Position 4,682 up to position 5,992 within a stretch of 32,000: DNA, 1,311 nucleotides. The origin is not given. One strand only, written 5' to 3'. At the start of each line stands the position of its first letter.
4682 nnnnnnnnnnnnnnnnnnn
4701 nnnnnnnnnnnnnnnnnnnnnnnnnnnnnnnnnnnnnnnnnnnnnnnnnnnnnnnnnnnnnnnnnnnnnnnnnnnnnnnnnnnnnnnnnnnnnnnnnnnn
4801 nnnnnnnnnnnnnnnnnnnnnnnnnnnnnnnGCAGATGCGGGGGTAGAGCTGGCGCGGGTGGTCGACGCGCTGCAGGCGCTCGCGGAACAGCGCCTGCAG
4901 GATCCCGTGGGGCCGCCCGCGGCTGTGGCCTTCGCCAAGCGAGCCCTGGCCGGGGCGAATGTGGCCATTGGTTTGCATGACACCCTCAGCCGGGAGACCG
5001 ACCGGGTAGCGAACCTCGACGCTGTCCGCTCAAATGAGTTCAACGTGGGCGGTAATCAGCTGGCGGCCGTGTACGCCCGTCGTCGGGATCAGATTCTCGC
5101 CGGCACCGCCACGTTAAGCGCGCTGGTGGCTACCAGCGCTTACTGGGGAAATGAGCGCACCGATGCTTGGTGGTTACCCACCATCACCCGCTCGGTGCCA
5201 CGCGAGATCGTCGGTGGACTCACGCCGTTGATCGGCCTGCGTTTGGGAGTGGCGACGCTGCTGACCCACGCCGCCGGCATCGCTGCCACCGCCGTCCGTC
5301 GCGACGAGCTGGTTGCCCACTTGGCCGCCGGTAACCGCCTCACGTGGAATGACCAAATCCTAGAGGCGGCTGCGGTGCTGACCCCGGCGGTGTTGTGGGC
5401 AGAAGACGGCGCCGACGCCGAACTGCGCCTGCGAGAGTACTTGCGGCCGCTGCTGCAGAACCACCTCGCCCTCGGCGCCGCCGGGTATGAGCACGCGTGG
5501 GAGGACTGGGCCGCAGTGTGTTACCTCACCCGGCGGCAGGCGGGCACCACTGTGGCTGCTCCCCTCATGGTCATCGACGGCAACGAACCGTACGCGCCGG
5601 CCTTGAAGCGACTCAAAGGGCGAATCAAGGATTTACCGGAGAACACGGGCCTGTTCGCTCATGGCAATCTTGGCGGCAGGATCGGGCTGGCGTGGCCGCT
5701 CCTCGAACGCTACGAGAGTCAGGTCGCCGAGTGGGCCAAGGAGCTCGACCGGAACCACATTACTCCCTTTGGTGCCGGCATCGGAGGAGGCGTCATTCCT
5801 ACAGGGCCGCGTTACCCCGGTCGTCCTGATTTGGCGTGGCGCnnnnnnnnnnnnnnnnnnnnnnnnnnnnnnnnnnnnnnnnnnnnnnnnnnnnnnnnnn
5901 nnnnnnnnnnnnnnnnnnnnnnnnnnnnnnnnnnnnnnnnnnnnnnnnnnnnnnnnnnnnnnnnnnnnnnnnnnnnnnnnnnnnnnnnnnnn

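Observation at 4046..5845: Stand-alone SIR2_2 protein with intact catalytic motifs and an unassigned C-terminal domain of about 340 aa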

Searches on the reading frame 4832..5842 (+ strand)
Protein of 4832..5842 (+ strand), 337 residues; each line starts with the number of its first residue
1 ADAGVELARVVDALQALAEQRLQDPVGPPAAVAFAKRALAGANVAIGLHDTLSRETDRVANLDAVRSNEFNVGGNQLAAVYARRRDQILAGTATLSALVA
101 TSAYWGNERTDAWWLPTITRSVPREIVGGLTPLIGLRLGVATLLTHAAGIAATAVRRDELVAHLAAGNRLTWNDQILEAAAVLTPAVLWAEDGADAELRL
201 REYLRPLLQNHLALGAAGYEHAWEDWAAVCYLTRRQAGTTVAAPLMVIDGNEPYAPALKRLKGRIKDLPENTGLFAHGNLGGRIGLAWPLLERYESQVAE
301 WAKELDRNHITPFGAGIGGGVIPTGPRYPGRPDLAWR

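Call 26: search_solved_structures(query=A2, max_evalue=10, show_alignments=2)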
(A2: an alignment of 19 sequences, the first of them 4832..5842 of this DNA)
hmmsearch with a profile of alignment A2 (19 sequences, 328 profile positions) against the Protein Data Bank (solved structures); distinct sequences matched with E-value up to 10: 1.
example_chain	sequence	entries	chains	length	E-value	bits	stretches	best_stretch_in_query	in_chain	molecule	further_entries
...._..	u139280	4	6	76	1.8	10.9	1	94-121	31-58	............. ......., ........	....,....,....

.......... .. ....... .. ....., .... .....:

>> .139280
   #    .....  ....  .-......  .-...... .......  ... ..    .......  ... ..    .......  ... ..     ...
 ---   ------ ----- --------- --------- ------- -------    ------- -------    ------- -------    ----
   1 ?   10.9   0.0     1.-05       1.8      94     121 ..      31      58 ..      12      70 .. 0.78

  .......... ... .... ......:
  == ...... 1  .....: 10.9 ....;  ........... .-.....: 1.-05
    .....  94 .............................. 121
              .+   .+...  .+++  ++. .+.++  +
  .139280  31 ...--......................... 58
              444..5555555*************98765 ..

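Call 27: search_protein_families(library=pfam, alignment_id=A2, max_evalue=1)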
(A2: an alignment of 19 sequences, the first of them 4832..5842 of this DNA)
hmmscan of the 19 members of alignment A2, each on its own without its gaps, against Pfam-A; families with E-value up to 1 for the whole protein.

A. member 1, window:4832-5842:+ (337 aa): 0 families

B. families by the number of members that match (of 19 scanned): 7 families
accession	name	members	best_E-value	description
PF19996.4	ivWA-helical_N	1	0.00014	N-terminal helical region fused to the FtsH ternary system vWA domain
PF23161.1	HTH_RNase_II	1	0.022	Double HTH domain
PF08343.15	RNR_N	1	0.046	Ribonucleotide reductase N-terminal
PF11139.14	SfLAP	1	0.069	Sap, sulfolipid-1-addressing protein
PF11657.13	Activator-TraM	1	0.094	Transcriptional activator TraM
PF05016.21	ParE_toxin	1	0.3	ParE toxin of type II toxin-antitoxin system, parDE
PF10399.14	UCR_Fe-S_N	1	0.41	Ubiquitinol-cytochrome C reductase Fe-S subunit TAT signal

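Call 28: search_protein_families(library=padloc, proteins=[window:4832-5842:+], max_evalue=1)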
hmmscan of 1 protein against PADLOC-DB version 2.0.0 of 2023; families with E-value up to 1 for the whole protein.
window:4832-5842:+ (337 aa): 2 families
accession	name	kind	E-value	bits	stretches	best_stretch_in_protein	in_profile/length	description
PDLC05061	PDC-S65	-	1.4e-24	85.4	1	7-298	283-586/592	-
PDLC05060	PDC-S65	-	9.8e-16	55.7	1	8-185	192-367/503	-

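Call 30: predict_structure(alignment_id=A2)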
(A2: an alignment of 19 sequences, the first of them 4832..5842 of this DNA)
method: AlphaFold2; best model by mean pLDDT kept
length: 337 residues; sequences in the alignment: 19
mean_pLDDT: 87.5   pTM: 0.87
mean pLDDT of the five models: 87.5, 86.1, 85.5, 84.6, 83.6
residues with pLDDT >= 90: 192; 70-90: 117; 50-70: 23; < 50: 5
segments of 3 or more residues with pLDDT < 50: 314-318
pLDDT, mean of each block of 10 residues (from residue 1): 75 70 76 87 74 94 91 91 96 96 94 92 83 93 98 97 93 90 93 86 96 94 96 88 85 91 89 88 89 92 84 51 84 79
secondary structure, 60 per line:
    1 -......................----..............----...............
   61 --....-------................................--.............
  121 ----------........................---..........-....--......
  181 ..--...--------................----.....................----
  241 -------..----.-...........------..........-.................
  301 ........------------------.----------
elements in order: H2-23 H28-41 H46-60 H63-66 H74-105 H108-120 H131-154 H158-167 E169-172 E175-178 H179-182 H196-211 H216-236 H256-266 H273-282 H284-308

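Call 34: fold_search(model_id=the predicted structure, library=pdb)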
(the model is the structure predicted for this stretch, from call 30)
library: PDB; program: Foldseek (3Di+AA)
matches with E <= 10: 318; with E <= 0.001: 0
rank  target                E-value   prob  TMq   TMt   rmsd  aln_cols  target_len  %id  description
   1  8sym_A                2.4e-01  0.16  0.18  0.17  18.7       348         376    9  Human VPS29/VPS35L Complex (Locally refined map) (released 2023-11-01)
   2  8wqf_F                3.1e-01  0.47  0.21  0.25  14.0       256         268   12  cryo-EM structure of CUL2-RBX1-ELOB-ELOC-FEM1B bound with the C-degron of CUX1 (conformation 2) (released 2024-04-03)
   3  3mzv_B                5.1e-01  0.14  0.18  0.19  19.4       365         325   13  Crystal structure of a decaprenyl diphosphate synthase from Rhodobacter capsulatus (released 2010-06-09)
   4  9a0j_C                5.6e-01  0.15  0.20  0.23  17.6       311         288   12  Deep learning enables the atomic structure determination of the Fanconi Anemia core complex from cryoEM (released 2020-09-15)
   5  5zya_C                5.6e-01  0.14  0.20  0.11  17.1       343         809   12  SF3b spliceosomal complex bound to E7107 (released 2018-06-20)
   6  3qe6_B                5.6e-01  0.08  0.14  0.16  40.2       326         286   13  Mouse PACSIN 3 F-BAR domain structure (released 2012-01-25)
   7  8c4h_A                7.6e-01  0.07  0.13  0.12  18.0       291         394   13  CryoEM structure of the Hendra henipavirus nucleocapsid sauronoid assembly multimer (released 2024-06-26)
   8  5ze6_A                8.0e-01  0.11  0.15  0.16  18.6       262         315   14  CRYSTAL STRUCTURE OF OCTAPRENYL PYROPHOSPHATE SYNTHASE FROM ESCHERICHIA COLI WITH BPH-981 (released 2019-02-27)
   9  4n78_B                8.0e-01  0.08  0.15  0.06  18.2       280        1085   12  The WAVE Regulatory Complex Links Diverse Receptors to the Actin Cytoskeleton (released 2014-02-05)
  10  3zyk_B                8.3e-01  0.08  0.15  0.18  17.5       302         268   11  Structure of CALM (PICALM) ANTH domain (released 2011-12-07)
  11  6ixq_A                9.1e-01  0.06  0.15  0.13  22.2       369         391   11  Structure of Myo2-GTD in complex with Smy1 (released 2019-03-06)
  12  2x3v_A                1.0e+00  0.03  0.10  0.11  43.8       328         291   12  Structure of The F-BAR Domain of Mouse Syndapin I (released 2010-04-07)
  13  3wjk_B                1.1e+00  0.09  0.16  0.17  18.5       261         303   12  Crystal structure of Octaprenyl Pyrophosphate synthase from Escherichia coli (released 2014-06-18)
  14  6mzf_Z                1.1e+00  0.09  0.19  0.15  23.4       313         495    8  Structural Basis of Tubulin Recruitment and Assembly by Microtubule Polymerases with Tumor Overexpressed Gene (TOG) Do (released 2018-11-28)
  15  4jyx_D                1.1e+00  0.08  0.17  0.18  19.0       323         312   12  Crystal structure of polyprenyl synthase PATL_3739 (TARGET EFI-509195) FROM PSEUDOALTEROMONAS ATLANTICA, COMPLEX WITH  (released 2013-04-10)
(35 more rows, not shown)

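Call 35: search_protein_representatives(alignment_id=A2)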
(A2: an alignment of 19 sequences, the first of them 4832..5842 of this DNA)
Query: 19 sequences, 328 profile positions. Proteins with E-value up to 0.001 (for the whole library): 1957; up to 1e-10: 1105; up to 1e-30: 209. The best 150 are listed.
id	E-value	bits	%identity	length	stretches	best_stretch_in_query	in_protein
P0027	9.3e-120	416.1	-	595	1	1-327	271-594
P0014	1.4e-115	402.4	-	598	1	1-327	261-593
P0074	3.1e-104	365.1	-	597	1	2-326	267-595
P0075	1.2e-102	359.9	-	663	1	2-320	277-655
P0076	1.1e-99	350.2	-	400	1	2-267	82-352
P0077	4.4e-92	325.1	-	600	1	1-326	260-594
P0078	8.1e-91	321.0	-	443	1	1-235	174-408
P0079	2.8e-89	316.0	-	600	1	1-326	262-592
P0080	3.7e-88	312.3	-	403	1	2-325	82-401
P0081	7.7e-88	311.2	-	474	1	2-325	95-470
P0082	1.4e-87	310.4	-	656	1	2-326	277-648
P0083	5.6e-85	301.8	-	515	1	2-323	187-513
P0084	1.7e-83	297.0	-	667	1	2-319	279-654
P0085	1.9e-83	296.8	-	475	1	17-326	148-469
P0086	1.2e-82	294.1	-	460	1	2-326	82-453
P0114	8.5e-66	238.8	-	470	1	2-322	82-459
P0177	4.4e-45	170.7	-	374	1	2-324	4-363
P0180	2.2e-43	165.1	-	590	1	29-324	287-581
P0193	1.7e-40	155.6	-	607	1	3-274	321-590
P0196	1.0e-39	153.0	-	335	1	1-298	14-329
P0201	1.9e-38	148.9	-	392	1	2-263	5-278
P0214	2.0e-36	142.2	-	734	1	2-231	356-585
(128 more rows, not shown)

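Call 36: search_protein_families(library=pfam, proteins=[P0076, P0080, P0086, P0114, P0081, P0177, P0196, P0201, P0214, P0193], max_evalue=0.01)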
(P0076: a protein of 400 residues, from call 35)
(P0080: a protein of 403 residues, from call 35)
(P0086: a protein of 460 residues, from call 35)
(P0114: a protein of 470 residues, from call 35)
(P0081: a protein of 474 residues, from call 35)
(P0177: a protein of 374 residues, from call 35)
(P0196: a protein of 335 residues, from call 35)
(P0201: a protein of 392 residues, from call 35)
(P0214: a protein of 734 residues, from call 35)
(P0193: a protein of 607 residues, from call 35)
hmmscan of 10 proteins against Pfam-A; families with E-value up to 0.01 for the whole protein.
P0076 (400 aa): 0 families

P0080 (403 aa): 0 families

P0086 (460 aa): 0 families

P0114 (470 aa): 0 families

P0081 (474 aa): 0 families

P0177 (374 aa): 0 families

P0196 (335 aa): 0 families

P0201 (392 aa): 0 families

P0214 (734 aa): 1 family
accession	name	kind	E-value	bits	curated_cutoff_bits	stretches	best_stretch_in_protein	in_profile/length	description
PF13289.12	SIR2_2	-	2.8e-13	50.6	24.5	1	219-310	2-94/141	SIR2-like domain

P0193 (607 aa): 0 families

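Call 44: search_protein_families(library=pfam, proteins=[P0180], max_evalue=0.001)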
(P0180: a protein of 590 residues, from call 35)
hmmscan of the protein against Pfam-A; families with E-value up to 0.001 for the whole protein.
P0180 (590 aa): 2 families
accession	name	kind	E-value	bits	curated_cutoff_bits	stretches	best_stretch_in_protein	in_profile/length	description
PF13676.11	TIR_2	-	1e-09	39.4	28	1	125-257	1-119/122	TIR domain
PF08937.16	ThsB_TIR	-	0.00042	21.1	21.2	0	165-223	46-98/100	Thoeris protein ThsB, TIR-like domain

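Call 46: find_homologous_proteins(query=P0180, max_evalue=0.001)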
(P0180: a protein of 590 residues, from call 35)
Query P0180 (590 aa): 5 proteins with E <= 0.001 among 8000 candidates.
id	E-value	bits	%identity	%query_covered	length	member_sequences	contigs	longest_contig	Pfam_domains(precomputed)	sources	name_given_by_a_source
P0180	0.0e+0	1342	100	100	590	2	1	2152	PF13676.12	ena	-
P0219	6.7e-18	83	36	24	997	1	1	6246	PF13365.13,PF13676.12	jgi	jgi:hypothetical protein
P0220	3.6e-15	74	34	25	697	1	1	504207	PF13401.13,PF13676.12,PF00211.26,PF25199.2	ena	-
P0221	1.9e-14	71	30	29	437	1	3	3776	PF13676.12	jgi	jgi:hypothetical protein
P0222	1.7e-12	65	36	23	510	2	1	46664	PF13401.13,PF20703.4,PF13676.12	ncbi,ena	-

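Call 59: fold_search(model_id=the predicted structure, library=viral)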
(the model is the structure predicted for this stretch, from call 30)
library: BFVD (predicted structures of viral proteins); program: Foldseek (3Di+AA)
matches with E <= 10: 279; with E <= 0.001: 0
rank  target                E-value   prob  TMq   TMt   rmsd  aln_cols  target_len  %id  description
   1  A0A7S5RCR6            4.1e-01  0.11  0.15  0.11  17.7       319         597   11  (no name in the UniProt tables at hand)
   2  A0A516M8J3            4.9e-01  0.08  0.15  0.07  24.5       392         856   14  (no name in the UniProt tables at hand)
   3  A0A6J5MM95            5.1e-01  0.07  0.12  0.08  31.4       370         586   13  Uncharacterized protein [uncultured Caudovirales phage]
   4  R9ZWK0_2              5.1e-01  0.06  0.12  0.06  24.3       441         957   10  Structural protein [Cellulophaga phage phi17:2]
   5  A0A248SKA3            6.4e-01  0.08  0.12  0.13  18.0       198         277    6  (no name in the UniProt tables at hand)
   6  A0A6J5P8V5            7.3e-01  0.06  0.11  0.06  28.8       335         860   14  Uncharacterized protein [uncultured Caudovirales phage]
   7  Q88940                8.0e-01  0.10  0.16  0.17  22.7       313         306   11  ORF-B protein [Walleye dermal sarcoma virus]
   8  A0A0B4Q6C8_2          1.3e+00  0.09  0.17  0.07  20.0       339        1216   12  Large tegument protein [Equid gammaherpesvirus 5]
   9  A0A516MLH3            1.4e+00  0.08  0.15  0.10  22.1       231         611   12  (no name in the UniProt tables at hand)
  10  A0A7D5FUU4            1.4e+00  0.08  0.17  0.09  26.6       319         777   13  Internal virion protein [Escherichia virus LS2]
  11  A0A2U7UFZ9            1.5e+00  0.06  0.18  0.12  16.4       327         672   12  Uncharacterized protein [Pandoravirus macleodensis]
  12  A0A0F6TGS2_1          1.5e+00  0.06  0.15  0.06  24.1       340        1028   11  A48 [Rat cytomegalovirus ALL-03]
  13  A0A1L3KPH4            1.5e+00  0.06  0.14  0.12  18.6       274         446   11  Nucleoprotein [Hubei diptera virus 5]
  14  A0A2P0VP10            1.5e+00  0.02  0.10  0.08  36.0       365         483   10  Uncharacterized protein [Tetraselmis virus 1]
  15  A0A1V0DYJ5            1.6e+00  0.07  0.18  0.15  19.7       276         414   10  (no name in the UniProt tables at hand)
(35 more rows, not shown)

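Call 75: search_protein_families(library=padloc, proteins=[P0180], max_evalue=0.001)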
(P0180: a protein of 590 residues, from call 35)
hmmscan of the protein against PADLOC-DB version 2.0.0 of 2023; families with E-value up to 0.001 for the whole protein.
P0180 (590 aa): 8 families
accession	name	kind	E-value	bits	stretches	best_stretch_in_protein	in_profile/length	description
PDLC05061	PDC-S65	-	1.3e-19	68.9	1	292-545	310-578/592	-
PDLC05060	PDC-S65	-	8.8e-10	36.1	1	287-440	213-365/503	-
PDLC02012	SAVED5--SAVED_TIR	-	2.6e-05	21.5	1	122-190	11-78/404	-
PDLC00434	ThsB1|ThsB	-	2.7e-05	21.4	1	124-219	140-227/396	TIR-like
PDLC00433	ThsB1|ThsB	-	7.8e-05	20.7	1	162-228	44-104/164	TIR-like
PDLC04688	PDC-M50B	-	0.00014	20.1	1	161-223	47-103/162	-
PDLC00418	ThsB1|ThsB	-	0.00021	19.2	1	177-240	63-117/155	TIR-like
PDLC00431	ThsB1|ThsB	-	0.00045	18.7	1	162-223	47-102/162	TIR-like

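Call 82: find_related_loci(query=P0180, collection=metagenome_contigs, flank=4000)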
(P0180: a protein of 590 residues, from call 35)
Query P0180 (590 aa) in metagenome_contigs; peptide patterns used: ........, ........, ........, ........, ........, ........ (x = any residue, [..] = any of these).
16 stretches matched a pattern, but none encodes a relative of the query by tblastn (E <= 1e-3).
